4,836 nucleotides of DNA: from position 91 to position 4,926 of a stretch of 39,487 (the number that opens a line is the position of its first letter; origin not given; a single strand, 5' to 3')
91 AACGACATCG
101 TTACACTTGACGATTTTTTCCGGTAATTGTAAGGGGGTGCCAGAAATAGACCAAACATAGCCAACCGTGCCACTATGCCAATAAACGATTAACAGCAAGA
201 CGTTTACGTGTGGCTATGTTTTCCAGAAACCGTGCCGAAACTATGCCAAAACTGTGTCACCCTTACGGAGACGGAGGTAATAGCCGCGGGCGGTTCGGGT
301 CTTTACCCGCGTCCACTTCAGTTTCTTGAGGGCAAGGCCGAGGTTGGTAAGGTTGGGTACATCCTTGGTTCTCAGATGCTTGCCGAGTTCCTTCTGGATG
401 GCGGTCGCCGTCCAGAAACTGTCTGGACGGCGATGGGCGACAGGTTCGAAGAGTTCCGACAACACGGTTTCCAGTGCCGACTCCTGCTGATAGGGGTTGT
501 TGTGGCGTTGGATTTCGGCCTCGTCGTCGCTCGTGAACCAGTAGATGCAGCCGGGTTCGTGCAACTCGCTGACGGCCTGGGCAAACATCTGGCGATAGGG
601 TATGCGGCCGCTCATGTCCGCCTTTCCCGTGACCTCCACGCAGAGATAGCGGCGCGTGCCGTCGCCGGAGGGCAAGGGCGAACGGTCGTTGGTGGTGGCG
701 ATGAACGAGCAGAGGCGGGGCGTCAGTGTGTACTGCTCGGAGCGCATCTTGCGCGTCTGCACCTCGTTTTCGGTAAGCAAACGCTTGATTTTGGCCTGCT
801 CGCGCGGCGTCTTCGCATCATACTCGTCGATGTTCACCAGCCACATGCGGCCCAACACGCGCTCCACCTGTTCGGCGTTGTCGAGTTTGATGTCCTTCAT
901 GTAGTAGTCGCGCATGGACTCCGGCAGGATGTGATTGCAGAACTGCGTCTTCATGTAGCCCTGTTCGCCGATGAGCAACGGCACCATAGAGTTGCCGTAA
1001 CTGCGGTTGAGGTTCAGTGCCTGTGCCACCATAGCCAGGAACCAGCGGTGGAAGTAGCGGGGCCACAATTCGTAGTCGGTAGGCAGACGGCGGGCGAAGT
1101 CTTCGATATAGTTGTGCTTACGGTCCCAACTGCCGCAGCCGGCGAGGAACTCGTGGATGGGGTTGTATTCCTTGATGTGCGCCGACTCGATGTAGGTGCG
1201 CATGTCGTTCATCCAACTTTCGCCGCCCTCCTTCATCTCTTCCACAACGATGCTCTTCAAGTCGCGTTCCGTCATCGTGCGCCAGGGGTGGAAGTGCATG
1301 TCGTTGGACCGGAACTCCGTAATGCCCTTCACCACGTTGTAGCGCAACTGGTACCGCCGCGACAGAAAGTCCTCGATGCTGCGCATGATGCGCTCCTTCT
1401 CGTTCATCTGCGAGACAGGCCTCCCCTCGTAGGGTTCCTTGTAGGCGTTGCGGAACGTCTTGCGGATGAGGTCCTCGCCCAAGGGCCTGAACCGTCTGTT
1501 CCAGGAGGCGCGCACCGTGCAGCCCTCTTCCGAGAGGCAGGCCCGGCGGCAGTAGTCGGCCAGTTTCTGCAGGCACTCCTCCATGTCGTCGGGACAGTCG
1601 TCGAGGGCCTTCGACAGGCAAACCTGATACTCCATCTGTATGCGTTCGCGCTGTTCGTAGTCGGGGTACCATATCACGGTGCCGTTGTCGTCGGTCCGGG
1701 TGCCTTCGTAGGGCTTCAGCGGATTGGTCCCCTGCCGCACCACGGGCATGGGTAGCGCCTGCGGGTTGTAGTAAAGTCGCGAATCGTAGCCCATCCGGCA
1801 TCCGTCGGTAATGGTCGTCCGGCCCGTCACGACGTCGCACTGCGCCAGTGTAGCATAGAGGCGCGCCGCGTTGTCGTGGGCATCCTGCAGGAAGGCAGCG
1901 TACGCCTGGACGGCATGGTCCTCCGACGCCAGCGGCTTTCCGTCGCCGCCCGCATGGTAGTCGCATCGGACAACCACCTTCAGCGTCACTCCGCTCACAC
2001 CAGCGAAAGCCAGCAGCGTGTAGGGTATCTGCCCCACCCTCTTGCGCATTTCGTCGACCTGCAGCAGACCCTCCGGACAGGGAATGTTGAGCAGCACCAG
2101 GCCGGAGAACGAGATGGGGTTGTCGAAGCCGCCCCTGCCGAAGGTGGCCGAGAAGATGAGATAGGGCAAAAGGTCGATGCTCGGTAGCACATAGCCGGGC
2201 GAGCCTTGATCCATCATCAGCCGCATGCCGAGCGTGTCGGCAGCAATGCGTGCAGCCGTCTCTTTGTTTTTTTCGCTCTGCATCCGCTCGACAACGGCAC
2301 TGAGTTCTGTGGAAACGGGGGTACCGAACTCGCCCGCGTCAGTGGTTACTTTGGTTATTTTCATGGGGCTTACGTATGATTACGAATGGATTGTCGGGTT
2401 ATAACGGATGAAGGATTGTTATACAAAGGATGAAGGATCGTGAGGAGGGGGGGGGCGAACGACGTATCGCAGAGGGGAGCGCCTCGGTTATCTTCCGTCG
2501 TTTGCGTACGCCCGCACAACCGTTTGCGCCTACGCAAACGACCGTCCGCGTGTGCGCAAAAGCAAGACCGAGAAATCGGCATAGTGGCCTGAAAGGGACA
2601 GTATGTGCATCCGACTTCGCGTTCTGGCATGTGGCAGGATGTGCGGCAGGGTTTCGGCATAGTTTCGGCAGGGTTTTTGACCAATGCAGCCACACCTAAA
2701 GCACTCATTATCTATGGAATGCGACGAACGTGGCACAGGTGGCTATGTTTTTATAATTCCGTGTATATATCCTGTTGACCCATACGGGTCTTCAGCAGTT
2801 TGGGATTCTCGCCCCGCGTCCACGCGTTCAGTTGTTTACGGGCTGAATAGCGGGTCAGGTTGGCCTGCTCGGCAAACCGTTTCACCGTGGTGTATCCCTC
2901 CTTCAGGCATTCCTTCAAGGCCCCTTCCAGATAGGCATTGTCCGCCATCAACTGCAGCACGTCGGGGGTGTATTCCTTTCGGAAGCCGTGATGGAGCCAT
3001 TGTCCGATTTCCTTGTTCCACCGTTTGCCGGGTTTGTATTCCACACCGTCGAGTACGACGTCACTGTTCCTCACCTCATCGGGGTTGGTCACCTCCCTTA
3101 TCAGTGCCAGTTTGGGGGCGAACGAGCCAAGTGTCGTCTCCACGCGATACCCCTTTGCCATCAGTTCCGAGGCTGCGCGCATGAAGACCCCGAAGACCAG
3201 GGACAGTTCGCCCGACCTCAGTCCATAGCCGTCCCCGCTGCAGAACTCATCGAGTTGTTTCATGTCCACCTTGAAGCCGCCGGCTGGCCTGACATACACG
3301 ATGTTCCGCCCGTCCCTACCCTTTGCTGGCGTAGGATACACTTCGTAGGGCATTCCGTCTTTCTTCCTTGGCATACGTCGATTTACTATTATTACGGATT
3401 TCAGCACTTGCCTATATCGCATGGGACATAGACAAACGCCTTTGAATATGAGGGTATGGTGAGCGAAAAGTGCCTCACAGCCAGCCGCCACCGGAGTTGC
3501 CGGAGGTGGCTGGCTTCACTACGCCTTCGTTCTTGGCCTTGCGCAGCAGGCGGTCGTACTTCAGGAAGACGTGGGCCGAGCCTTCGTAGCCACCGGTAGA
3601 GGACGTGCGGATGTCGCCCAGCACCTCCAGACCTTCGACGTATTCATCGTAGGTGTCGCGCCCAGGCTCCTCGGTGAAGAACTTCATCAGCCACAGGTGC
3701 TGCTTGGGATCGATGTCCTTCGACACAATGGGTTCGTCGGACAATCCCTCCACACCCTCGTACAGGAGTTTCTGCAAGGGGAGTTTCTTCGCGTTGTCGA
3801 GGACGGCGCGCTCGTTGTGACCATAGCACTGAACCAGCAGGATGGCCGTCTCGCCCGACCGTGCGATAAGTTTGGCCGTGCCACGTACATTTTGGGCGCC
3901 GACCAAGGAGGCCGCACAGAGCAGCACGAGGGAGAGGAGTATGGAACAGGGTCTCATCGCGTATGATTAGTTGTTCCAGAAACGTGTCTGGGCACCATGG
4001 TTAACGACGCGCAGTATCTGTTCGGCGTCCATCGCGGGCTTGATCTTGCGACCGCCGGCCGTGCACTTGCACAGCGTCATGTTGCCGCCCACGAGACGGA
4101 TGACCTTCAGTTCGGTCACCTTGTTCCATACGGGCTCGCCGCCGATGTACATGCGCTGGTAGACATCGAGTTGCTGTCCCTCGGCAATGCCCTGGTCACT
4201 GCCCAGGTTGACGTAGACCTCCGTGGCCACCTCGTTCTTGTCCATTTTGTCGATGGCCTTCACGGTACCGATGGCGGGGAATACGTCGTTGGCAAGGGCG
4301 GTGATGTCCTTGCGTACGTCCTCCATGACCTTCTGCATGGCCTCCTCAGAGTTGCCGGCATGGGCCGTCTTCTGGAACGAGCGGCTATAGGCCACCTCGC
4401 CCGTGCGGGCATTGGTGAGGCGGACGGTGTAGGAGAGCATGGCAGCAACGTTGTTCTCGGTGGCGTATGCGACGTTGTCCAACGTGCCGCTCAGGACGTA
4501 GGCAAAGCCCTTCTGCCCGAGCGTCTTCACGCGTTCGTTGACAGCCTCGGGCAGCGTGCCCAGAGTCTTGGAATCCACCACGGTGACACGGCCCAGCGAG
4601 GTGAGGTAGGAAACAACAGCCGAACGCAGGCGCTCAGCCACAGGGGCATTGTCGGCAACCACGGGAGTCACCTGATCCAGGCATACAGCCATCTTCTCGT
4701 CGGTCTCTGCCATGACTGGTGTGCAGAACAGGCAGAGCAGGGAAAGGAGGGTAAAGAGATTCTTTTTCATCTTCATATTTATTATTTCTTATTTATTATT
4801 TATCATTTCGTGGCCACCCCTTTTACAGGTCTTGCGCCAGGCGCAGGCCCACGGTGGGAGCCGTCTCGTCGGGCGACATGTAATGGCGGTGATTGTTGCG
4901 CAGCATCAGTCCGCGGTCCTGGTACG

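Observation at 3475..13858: Nine-gene operon built around a giant tubulin/FtsZ-superfamily GTPase with a predicted trans-envelope partner set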

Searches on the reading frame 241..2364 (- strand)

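Call 30: search_protein_families(library=pfam, proteins=[window:241-2364:-], max_evalue=0.00001)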
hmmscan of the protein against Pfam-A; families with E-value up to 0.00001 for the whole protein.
window:241-2364:- (707 aa): 3 families
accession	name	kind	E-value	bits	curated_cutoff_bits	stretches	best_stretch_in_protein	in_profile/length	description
PF05272.17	VapE-like_dom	-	5.8e-24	85.2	25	1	412-626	5-216/217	Virulence-associated protein E-like domain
PF08800.15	BT4734-like_N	-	9.8e-19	68.3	22.4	1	65-199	5-134/134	BT4734-like, N-terminal domain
PF19263.5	DUF5906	-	2e-07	32.1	27.6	1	464-572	1-114/114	Family of unknown function (DUF5906)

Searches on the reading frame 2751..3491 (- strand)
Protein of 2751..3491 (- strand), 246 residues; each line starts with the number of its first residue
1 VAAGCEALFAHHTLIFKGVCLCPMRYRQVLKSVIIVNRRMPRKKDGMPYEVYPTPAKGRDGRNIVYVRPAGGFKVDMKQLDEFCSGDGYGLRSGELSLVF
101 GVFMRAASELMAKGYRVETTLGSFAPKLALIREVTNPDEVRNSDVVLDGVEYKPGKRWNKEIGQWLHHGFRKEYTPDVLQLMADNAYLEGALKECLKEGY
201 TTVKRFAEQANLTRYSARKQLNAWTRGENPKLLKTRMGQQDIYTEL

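Call 5: search_protein_families(library=pfam, proteins=[window:2751-3491:-], max_evalue=0.1)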
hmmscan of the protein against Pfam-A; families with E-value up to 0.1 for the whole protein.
window:2751-3491:- (246 aa): 1 family
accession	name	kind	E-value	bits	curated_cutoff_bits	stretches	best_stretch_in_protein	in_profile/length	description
PF18291.6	HU-HIG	-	4.2e-09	36.9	26.2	1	48-163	4-119/125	HU domain fused to wHTH, Ig, or Glycine-rich motif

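Call 6: search_protein_families(library=padloc, proteins=[window:2751-3491:-], max_evalue=0.1)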
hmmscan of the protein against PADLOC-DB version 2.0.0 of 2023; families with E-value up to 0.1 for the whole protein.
window:2751-3491:- (246 aa): 0 families

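Call 8: search_protein_families(library=ncbifam, proteins=[window:2751-3491:-], max_evalue=0.01)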
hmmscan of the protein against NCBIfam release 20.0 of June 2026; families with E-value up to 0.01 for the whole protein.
window:2751-3491:- (246 aa): 0 families

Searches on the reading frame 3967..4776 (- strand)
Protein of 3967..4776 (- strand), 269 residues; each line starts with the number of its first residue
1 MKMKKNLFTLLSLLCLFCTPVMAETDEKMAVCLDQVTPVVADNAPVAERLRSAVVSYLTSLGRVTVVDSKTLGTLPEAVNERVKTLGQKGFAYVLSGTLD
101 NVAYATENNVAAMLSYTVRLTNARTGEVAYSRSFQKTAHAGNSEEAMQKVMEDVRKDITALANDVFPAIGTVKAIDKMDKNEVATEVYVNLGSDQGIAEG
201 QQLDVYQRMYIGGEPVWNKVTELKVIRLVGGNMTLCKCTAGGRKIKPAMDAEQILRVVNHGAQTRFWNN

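Call 5: search_protein_families(library=pfam, proteins=[window:3967-4776:-], max_evalue=0.1)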
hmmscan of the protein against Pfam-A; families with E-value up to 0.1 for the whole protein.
window:3967-4776:- (269 aa): 2 families
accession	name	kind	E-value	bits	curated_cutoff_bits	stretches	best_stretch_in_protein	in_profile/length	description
PF16538.11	FlgT_C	-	0.019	15.9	27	1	186-209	3-26/77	Flagellar assembly protein T, C-terminal domain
PF22052.2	DUF6937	-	0.085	12.6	27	0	132-175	148-191/228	Domain of unknown function (DUF6937)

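Call 6: search_protein_families(library=padloc, proteins=[window:3967-4776:-], max_evalue=0.1)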
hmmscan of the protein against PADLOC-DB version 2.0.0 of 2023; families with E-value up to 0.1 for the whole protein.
window:3967-4776:- (269 aa): 1 family
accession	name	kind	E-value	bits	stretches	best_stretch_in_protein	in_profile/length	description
PDLC01585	Csm3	-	0.034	11.7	0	30-70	87-127/206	"CAS-III-A,CAS-III-D; effector_G7"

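Call 8: search_protein_families(library=ncbifam, proteins=[window:3967-4776:-], max_evalue=0.01)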
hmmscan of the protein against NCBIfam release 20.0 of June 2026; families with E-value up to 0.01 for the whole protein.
window:3967-4776:- (269 aa): 1 family
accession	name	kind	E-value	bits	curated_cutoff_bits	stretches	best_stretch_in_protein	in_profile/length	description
NF049867.1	TP0183_fam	equivalog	0.0077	15.3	140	1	3-127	1-112/286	TP0183 family DNA metabolism protein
